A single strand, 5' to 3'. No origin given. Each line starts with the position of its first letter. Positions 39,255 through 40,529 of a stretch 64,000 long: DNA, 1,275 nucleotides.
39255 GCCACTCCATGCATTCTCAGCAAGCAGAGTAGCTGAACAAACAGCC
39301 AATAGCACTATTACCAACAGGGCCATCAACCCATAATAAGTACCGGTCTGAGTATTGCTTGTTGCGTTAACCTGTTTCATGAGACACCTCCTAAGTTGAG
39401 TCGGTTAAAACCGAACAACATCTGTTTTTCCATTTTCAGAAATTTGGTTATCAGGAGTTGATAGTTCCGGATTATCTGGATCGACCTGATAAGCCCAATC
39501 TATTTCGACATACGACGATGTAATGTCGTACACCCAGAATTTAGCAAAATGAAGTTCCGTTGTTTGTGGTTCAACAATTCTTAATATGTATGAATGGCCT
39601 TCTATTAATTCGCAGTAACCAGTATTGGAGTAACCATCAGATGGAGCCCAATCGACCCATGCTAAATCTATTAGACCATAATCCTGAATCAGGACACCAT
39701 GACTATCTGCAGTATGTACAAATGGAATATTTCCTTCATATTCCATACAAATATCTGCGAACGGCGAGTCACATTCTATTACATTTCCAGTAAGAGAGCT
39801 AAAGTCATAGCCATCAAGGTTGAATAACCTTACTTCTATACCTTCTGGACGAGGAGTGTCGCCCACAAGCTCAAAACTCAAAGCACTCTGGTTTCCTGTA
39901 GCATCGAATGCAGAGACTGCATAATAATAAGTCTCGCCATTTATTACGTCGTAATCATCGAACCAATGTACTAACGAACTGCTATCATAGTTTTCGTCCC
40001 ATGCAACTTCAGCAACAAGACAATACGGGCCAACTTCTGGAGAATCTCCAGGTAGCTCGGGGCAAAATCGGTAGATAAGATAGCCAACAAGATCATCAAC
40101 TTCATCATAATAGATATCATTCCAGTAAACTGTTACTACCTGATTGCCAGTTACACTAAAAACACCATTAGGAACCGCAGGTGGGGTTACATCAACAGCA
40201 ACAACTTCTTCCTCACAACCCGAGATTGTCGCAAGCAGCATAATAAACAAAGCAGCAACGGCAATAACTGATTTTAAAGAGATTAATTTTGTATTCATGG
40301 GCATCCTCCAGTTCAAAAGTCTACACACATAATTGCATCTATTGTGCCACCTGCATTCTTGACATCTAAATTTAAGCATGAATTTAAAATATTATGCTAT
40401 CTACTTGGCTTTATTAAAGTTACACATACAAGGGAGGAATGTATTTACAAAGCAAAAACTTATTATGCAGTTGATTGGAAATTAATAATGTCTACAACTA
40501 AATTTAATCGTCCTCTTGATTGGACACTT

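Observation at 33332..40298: Four-gene operon: Fn3 lipoprotein, aromatic/polybasic protein, pseudo-protease FG-GAP CTD protein and PorV-like barrel, a candidate uncharacterised cell-surface module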

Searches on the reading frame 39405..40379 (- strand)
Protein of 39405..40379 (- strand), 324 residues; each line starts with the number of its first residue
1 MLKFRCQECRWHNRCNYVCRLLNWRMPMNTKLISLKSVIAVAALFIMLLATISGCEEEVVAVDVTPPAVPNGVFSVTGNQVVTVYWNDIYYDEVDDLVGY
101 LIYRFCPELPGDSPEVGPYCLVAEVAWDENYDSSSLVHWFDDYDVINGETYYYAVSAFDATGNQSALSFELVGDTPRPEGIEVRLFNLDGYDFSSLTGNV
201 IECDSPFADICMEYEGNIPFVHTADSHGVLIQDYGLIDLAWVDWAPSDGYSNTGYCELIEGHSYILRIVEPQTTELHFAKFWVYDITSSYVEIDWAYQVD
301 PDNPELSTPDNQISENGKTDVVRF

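Call 5: search_protein_families(library=pfam, proteins=[window:39405-40379:-], max_evalue=0.01)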
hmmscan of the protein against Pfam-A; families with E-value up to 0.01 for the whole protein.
window:39405-40379:- (324 aa): 0 families

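Call 6: search_protein_families(library=ncbifam, proteins=[window:39405-40379:-], max_evalue=0.01)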
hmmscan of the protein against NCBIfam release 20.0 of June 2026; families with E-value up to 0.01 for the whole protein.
window:39405-40379:- (324 aa): 0 families

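Call 43: find_homologous_proteins(query=window:39405-40298:-, max_evalue=0.001)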
Query window:39405-40298:- (297 aa): 143 proteins with E <= 0.001 among 813 candidates; the best 120 are listed.
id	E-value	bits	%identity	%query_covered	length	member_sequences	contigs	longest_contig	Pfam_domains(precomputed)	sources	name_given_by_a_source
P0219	7.0e-201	684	100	100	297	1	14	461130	-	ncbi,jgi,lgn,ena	-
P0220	1.8e-175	601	90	100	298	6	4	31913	-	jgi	jgi:hypothetical protein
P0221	1.1e-84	303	52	95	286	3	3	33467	-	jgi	-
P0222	3.2e-84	301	51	97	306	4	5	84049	-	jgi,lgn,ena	-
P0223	1.8e-83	299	50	99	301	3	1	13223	-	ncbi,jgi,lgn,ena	-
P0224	4.4e-83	297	53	91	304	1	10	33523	-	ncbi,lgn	-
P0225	1.3e-80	289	48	100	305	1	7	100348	-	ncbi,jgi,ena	-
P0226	1.6e-80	289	51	94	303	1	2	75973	-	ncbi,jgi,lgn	-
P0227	5.1e-79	284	49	97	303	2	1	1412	-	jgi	jgi:hypothetical protein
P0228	6.5e-79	284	50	95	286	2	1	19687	-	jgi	-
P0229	1.1e-78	283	48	99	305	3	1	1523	-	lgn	-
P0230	3.1e-78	281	48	92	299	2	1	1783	-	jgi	-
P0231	4.6e-77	278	49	93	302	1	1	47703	-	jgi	-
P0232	6.3e-77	277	47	92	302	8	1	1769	-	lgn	-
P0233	2.0e-76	276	50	98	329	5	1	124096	-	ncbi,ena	-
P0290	1.7e-37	148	37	90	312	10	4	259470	-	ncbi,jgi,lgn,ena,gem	-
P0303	3.8e-33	133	39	89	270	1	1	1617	PF00041.28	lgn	-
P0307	1.1e-32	132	40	82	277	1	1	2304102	-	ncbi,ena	-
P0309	1.2e-31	129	39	93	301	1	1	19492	-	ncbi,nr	ncbi:hypothetical protein GF420_01420 [candidate division GN15 bacterium]|nr:hypothetical protein [c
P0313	2.8e-31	127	38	98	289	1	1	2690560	-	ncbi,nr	ncbi:MAG: hypothetical protein JSW03_08790 [Candidatus Eiseniibacteriota bacterium]|nr:MAG: hypothet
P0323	4.1e-30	123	37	88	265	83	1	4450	-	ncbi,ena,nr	ncbi:MAG: fibronectin type III domain-containing protein [Candidatus Poribacteria bacterium]|nr:fibr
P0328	1.7e-29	121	36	89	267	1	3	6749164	-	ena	-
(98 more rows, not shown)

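Call 44: find_encoding_contigs(protein=P0313, flank=10000, max_places=2)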
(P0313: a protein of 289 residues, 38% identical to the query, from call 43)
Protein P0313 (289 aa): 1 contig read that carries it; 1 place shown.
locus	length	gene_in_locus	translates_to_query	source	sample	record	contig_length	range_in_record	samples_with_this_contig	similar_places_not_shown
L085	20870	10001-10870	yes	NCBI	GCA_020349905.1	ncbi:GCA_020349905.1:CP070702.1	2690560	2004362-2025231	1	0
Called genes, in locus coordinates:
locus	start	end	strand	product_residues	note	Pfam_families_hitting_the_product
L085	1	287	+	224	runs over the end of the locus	PF07719:TPR_2 (faint), PF13428:TPR_14 (faint), PF13432:TPR_16 (weak), PF14559:TPR_19 (faint), PF13431:TPR_17 (faint), PF00515:TPR_1 (faint)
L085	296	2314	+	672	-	PF05226:CHASE2, PF07228:SpoIIE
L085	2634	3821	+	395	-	PF00155:Aminotran_1_2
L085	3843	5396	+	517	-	PF00171:Aldedh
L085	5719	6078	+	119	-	-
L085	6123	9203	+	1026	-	PF13424:TPR_12, PF17874:TPR_MalT, PF13424:TPR_12, PF00158:Sigma54_activat, PF07724:AAA_2 (weak), PF14532:Sigma54_activ_2, PF25601:AAA_lid_14, PF02954:HTH_8, +9 more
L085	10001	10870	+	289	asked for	-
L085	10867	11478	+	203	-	-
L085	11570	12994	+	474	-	PF14326:DUF4384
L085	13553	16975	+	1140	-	PF08309:LVIVD, PF13860:FlgD_ig (weak)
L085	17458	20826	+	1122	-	PF04151:PPC (faint), PF27336:MJ0786_C (faint), PF18962:Por_Secre_tail (faint), PF13585:CHU_C (faint), PF13860:FlgD_ig (faint)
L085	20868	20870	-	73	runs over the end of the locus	-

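Call 45: find_encoding_contigs(protein=P0323, flank=10000, max_places=2)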
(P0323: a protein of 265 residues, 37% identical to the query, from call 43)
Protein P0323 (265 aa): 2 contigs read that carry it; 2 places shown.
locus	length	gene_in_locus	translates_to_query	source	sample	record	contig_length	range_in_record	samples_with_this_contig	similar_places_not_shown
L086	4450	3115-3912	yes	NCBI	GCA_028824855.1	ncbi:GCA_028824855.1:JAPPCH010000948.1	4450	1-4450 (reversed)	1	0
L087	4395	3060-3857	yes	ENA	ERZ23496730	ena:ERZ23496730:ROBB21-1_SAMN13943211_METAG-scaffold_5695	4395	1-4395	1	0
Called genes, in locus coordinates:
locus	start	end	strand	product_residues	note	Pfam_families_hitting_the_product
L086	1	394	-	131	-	PF13517:FG-GAP_3 (faint)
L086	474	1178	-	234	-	-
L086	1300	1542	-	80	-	PF13453:Zn_ribbon_TFIIB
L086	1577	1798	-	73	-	PF00899:ThiF (weak)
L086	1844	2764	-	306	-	PF00581:Rhodanese, PF00899:ThiF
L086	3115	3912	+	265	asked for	-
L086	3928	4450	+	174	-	?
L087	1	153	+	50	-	?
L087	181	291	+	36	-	-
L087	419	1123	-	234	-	-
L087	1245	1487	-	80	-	PF13453:Zn_ribbon_TFIIB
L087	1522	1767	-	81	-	PF00899:ThiF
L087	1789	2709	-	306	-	PF00581:Rhodanese, PF00899:ThiF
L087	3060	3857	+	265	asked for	-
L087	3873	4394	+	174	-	?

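Call 46: find_encoding_contigs(protein=P0328, flank=10000, max_places=2)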
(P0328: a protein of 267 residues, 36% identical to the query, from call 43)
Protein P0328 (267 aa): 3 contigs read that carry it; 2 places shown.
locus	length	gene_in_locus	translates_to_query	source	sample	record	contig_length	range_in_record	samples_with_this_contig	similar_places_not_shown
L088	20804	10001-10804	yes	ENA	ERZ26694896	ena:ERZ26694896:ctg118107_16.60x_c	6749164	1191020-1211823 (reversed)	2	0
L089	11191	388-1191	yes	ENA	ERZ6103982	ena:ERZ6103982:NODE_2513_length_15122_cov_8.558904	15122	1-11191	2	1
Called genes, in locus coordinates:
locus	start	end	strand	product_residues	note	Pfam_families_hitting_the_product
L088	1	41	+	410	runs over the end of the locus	PF00155:Aminotran_1_2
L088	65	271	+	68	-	-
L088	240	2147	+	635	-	PF02463:SMC_N, PF13175:AAA_15 (weak), PF13476:AAA_23, PF13514:AAA_27, PF13555:AAA_29 (weak), PF02463:SMC_N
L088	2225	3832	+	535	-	PF14516:AAA_35, PF13401:AAA_22 (weak), PF28130:DUF8371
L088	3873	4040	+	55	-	-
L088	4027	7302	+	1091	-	PF00400:WD40, PF23381:Beta-prop_IFT122_1st, PF23389:Beta-prop_WDR19_1st, PF24814:WD40_Prp19, PF25168:Beta-prop_WDR36-Utp21_2nd, PF25172:Beta-prop_WDR3_2nd, PF25174:Beta-prop_THOC3, PF25175:Beta-prop_WDR5, +72 more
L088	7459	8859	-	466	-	PF03640:Lipoprotein_15 (faint)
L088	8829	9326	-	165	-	PF00300:His_Phos_1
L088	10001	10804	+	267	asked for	-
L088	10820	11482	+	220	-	-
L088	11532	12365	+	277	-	PF11306:DUF3108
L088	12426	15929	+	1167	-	PF17757:UvrB_inter, PF02559:CarD_TRCF_RID, PF00270:DEAD, PF04851:ResIII, PF00271:Helicase_C, PF22590:Cas3-like_C_2 (faint), PF03461:TRCF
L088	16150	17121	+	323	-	PF13145:Rotamase_2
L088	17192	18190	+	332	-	PF13145:Rotamase_2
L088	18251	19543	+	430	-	PF13623:SurA_N_2, PF13624:SurA_N_3, PF09312:SurA_N, PF13145:Rotamase_2, PF00639:Rotamase, PF13616:Rotamase_3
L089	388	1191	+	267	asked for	-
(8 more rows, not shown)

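Call 62: predict_structure(alignment_id=A3)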
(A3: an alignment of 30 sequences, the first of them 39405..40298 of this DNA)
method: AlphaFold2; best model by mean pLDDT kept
length: 297 residues; sequences in the alignment: 30
mean_pLDDT: 86.6   pTM: 0.73
mean pLDDT of the five models: 86.6, 84.7, 84.2, 84.0, 83.5
residues with pLDDT >= 90: 178; 70-90: 80; 50-70: 22; < 50: 17
segments of 3 or more residues with pLDDT < 50: 1-3, 284-297
pLDDT, mean of each block of 10 residues (from residue 1): 61 88 71 79 93 95 79 95 86 96 94 96 94 94 88 95 91 91 96 88 94 86 93 97 90 97 96 77 47 37
secondary structure, 60 per line:
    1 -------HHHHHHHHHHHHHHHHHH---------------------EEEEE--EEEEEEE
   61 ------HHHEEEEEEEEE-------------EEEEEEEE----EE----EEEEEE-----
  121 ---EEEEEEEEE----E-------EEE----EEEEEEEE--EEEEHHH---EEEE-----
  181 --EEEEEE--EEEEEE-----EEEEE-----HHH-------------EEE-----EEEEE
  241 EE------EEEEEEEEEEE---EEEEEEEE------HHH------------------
elements in order: H8-25 E47-51 E54-60 E70-78 E92-99 E110-115 E124-132 E145-147 E152-159 E162-165 E172-175 E183-188 E191-196 E202-206 E228-230 E236-242 E249-259 E263-270

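Call 66: fold_search(model_id=the predicted structure, library=pdb)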
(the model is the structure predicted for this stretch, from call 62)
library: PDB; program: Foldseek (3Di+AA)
matches with E <= 10: 1822; with E <= 0.001: 54
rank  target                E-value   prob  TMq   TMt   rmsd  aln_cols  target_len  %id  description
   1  4ei0_B                2.7e-06  1.00  0.43  0.42  12.7       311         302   11  Crystal structure of a DUF4466 family protein (PARMER_03218) from Parabacteroides merdae ATCC 43184 at 2.00 A resoluti (released 2012-05-30)
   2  4ei0_A                3.0e-06  1.00  0.42  0.42  11.6       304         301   11  Crystal structure of a DUF4466 family protein (PARMER_03218) from Parabacteroides merdae ATCC 43184 at 2.00 A resoluti (released 2012-05-30)
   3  2ibb                  3.3e-05  1.00  0.28  0.38  16.1       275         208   10  Crystal Structure of the First and Second FNIII Domains of Ihog (released 2006-10-24)
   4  8eyr_B                3.5e-05  1.00  0.30  0.12  23.3       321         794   11  Cryo-EM structure of two IGF1 bound full-length mouse IGF1R mutant (four glycine residues inserted in the alpha-CT; IG (released 2022-11-09)
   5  7md5_A                4.8e-05  1.00  0.28  0.13  18.8       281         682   10  Insulin receptor ectodomain dimer complexed with two IRPA-9 partial agonists (released 2022-02-23)
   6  6ceb_A                5.6e-05  1.00  0.28  0.13  18.8       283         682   10  Insulin Receptor ectodomain in complex with two insulin molecules - C1 symmetry (released 2018-03-14)
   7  7tyk_A                5.9e-05  1.00  0.30  0.12  18.9       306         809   10  Cryo-EM Structure of insulin receptor-related receptor (IRR) in apo-state captured at pH 7. The 3D refinement was appl (released 2023-02-15)
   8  5e4s                  6.3e-05  1.00  0.31  0.31  10.7       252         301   12  Crystal structure of mouse CNTN4 FN1-FN3 domains (released 2016-08-31)
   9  5u8r_A                6.6e-05  1.00  0.30  0.12  16.4       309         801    9  Structure of the ectodomain of the human Type 1 insulin-like growth factor receptor (released 2018-02-28)
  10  5u8q_A                1.1e-04  1.00  0.30  0.13  19.6       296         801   11  Structure of the ectodomain of the human Type 1 insulin-like growth factor receptor in complex with IGF-I (released 2018-02-28)
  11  7u23_F                1.1e-04  1.00  0.29  0.15  17.5       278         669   12  Single-chain LCDV-1 viral insulin-like peptide bound to IGF-1R ectodomain, leucine-zippered form (released 2022-11-16)
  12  7mqs_F                1.4e-04  1.00  0.30  0.13  17.4       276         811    9  The insulin receptor ectodomain in complex with three venom hybrid insulin molecules - asymmetric conformation (released 2022-03-16)
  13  8u4b_A                1.6e-04  1.00  0.28  0.11  19.1       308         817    7  Cryo-EM structure of long form insulin receptor (IR-B) in the apo state (released 2024-03-27)
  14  7yq3_E                1.7e-04  0.99  0.26  0.10  18.6       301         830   10  human insulin receptor bound with A43 DNA aptamer and insulin (released 2022-11-09)
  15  8bnq_A                1.9e-04  1.00  0.29  0.28  11.1       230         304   13  Crystal structure of the FnIII-tandem A84-A86 from the A-band of titin (released 2023-04-12)
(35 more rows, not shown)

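Call 77: search_protein_families(library=ncbifam, proteins=[L085:10867-11478:+, L085:11570-12994:+, L085:13553-16975:+, L085:17458-20826:+], max_evalue=0.01)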
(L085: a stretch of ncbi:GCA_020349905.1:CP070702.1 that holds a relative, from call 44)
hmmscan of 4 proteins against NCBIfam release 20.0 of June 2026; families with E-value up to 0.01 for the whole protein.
L085:10867-11478:+ (203 aa): 0 families

L085:11570-12994:+ (474 aa): 0 families

L085:13553-16975:+ (1140 aa): 8 families
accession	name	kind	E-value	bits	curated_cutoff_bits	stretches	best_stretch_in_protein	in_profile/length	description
TIGR04312.1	choice_anch_B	subfamily_domain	1.6e-17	63.9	100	2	418-487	39-109/364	choice-of-anchor B family protein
NF033707.1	T9SS_sortase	equivalog_domain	4.6e-09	34.5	420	1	1017-1127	969-1077/1095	type IX secretion system sortase PorU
NF052323.1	T9SSA_dep_M6i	equivalog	9.3e-09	33.8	600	1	1056-1130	960-1029/1043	T9SS-dependent M6-like inactivated metalloprotease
TIGR04183.1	Por_Secre_tail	domain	6e-06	26.2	23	1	1058-1137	3-70/72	T9SS type A sorting domain-containing protein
NF009453.0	PRK12813.1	equivalog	3.4e-05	23.5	264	1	1062-1127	111-173/223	flagellar basal body rod modification protein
NF052228.1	T9SS_PorZ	equivalog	0.00046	18.7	260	0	1104-1122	719-737/757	type IX secretion system anionic LPS delivery protein PorZ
NF005176.1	PRK06655.1-1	equivalog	0.0022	17.9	230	1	1073-1128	95-150/197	flagellar hook assembly protein FlgD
NF009276.0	PRK12633.1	equivalog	0.0065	16.2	383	0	1072-1127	126-181/234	flagellar basal body rod modification protein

L085:17458-20826:+ (1122 aa): 6 families
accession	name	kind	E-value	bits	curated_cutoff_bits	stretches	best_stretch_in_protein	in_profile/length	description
TIGR04183.1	Por_Secre_tail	domain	6.9e-11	42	23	1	1039-1119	2-70/72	T9SS type A sorting domain-containing protein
TIGR01374.1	soxD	subfamily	9.9e-11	41.7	116.5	0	556-589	40-74/83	sarcosine oxidase subunit delta family protein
NF033707.1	T9SS_sortase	equivalog_domain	3.7e-05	21.5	420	1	1035-1109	998-1077/1095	type IX secretion system sortase PorU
NF052323.1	T9SSA_dep_M6i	equivalog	0.00011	20.3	600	1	1039-1110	961-1027/1043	T9SS-dependent M6-like inactivated metalloprotease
NF009276.0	PRK12633.1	equivalog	0.0013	18.5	383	1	1057-1109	129-181/234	flagellar basal body rod modification protein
NF052228.1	T9SS_PorZ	equivalog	0.0057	15.1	260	0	1058-1105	696-738/757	type IX secretion system anionic LPS delivery protein PorZ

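Call 79: find_encoding_contigs(protein=P0307, flank=10000, max_places=1)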
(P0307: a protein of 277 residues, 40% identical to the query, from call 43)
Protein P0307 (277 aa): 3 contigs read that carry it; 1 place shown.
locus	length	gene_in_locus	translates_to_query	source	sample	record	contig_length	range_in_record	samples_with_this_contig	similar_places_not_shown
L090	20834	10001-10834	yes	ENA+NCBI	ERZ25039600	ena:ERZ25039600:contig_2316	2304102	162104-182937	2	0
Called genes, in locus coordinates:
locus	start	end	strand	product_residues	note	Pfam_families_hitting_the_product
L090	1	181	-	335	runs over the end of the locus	PF00480:ROK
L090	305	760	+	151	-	PF00293:NUDIX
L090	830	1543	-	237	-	PF00106:adh_short, PF01370:Epimerase, PF08659:KR, PF13561:adh_short_C2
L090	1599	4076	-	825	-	PF00672:HAMP, PF00512:HisKA, PF02518:HATPase_c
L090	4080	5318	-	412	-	PF21016:RlmN_N, PF04055:Radical_SAM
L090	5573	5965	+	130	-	-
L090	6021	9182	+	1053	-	PF13424:TPR_12 (weak), PF17874:TPR_MalT, PF13424:TPR_12, PF17874:TPR_MalT, PF13424:TPR_12, PF00158:Sigma54_activat, PF14532:Sigma54_activ_2, PF25601:AAA_lid_14, +16 more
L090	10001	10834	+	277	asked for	-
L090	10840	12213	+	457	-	PF14326:DUF4384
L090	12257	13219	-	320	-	PF00480:ROK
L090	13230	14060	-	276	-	PF01694:Rhomboid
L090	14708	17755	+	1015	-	PF05547:Peptidase_M6, PF25292:Beta-prop_CGLA (faint), PF13517:FG-GAP_3 (weak), PF18962:Por_Secre_tail (weak)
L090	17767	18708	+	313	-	-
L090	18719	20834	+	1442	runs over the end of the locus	PF00082:Peptidase_S8, PF01839:FG-GAP (faint), PF13517:FG-GAP_3 (weak)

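Call 80: find_encoding_contigs(protein=P0290, flank=10000, max_places=1)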
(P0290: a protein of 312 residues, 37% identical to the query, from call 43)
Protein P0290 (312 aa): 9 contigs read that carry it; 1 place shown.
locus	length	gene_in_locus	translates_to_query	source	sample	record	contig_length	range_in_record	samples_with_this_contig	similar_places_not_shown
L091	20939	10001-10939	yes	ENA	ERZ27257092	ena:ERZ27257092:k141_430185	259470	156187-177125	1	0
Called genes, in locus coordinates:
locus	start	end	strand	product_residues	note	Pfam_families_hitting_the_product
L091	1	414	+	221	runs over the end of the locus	PF07638:Sigma70_ECF (weak), PF04542:Sigma70_r2, PF08281:Sigma70_r4_2, PF04545:Sigma70_r4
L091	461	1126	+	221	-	-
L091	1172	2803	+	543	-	-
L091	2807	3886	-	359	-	PF21016:RlmN_N, PF04055:Radical_SAM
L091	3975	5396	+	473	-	PF00072:Response_reg, PF00158:Sigma54_activat, PF14532:Sigma54_activ_2, PF07728:AAA_5, PF00004:AAA (weak), PF25601:AAA_lid_14, PF02954:HTH_8 (weak)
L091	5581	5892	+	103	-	-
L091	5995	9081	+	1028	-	PF13424:TPR_12, PF17874:TPR_MalT (weak), PF13424:TPR_12, PF00158:Sigma54_activat, PF07728:AAA_5 (weak), PF14532:Sigma54_activ_2, PF25601:AAA_lid_14, PF02954:HTH_8, +4 more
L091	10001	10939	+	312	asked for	-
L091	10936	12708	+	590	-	PF14326:DUF4384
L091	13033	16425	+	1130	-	PF18962:Por_Secre_tail (faint), PF13517:FG-GAP_3 (weak)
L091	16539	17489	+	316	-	PF03687:UPF0164 (faint), PF19572:PorV (faint)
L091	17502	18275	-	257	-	PF00149:Metallophos (weak), PF12850:Metallophos_2 (weak)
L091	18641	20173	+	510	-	PF00089:Trypsin, PF13365:Trypsin_2, PF00595:PDZ (weak), PF13180:PDZ_2, PF17820:PDZ_6, PF13180:PDZ_2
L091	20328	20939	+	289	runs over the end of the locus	PF00140:Sigma70_r1_2, PF04542:Sigma70_r2, PF04539:Sigma70_r3, PF04545:Sigma70_r4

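Call 81: find_encoding_contigs(protein=P0309, flank=10000, max_places=1)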
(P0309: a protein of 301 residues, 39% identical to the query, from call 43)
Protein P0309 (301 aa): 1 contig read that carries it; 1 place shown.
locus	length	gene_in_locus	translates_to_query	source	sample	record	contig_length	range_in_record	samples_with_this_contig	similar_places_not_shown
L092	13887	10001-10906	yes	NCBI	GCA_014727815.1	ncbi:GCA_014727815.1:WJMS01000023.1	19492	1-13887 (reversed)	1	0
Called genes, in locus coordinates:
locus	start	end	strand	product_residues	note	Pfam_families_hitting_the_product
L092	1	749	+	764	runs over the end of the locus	PF19190:BACON_2 (faint), PF18962:Por_Secre_tail (faint), PF13860:FlgD_ig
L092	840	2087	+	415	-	-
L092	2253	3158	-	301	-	PF13414:TPR_11, PF13432:TPR_16, PF14559:TPR_19, PF00515:TPR_1, PF13424:TPR_12, PF13414:TPR_11, PF13414:TPR_11, PF13432:TPR_16, +18 more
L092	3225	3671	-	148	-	PF00731:AIRC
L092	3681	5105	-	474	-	PF02844:GARS_N, PF01071:GARS_A, PF02655:ATP-grasp_3 (weak), PF02222:ATP-grasp, PF02786:CPSase_L_D2 (weak), PF02843:GARS_C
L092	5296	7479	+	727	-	PF00246:Peptidase_M14, PF20773:InhA-like_MAM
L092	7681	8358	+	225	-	PF13505:OMP_b-brl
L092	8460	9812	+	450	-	PF00072:Response_reg, PF00158:Sigma54_activat, PF01078:Mg_chelatase (faint), PF14532:Sigma54_activ_2, PF00004:AAA (weak), PF07728:AAA_5, PF25601:AAA_lid_14, PF02954:HTH_8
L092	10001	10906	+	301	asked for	-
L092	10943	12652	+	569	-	PF14326:DUF4384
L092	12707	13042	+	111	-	-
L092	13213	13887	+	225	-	PF03444:WHD_HrcA, PF01628:HrcA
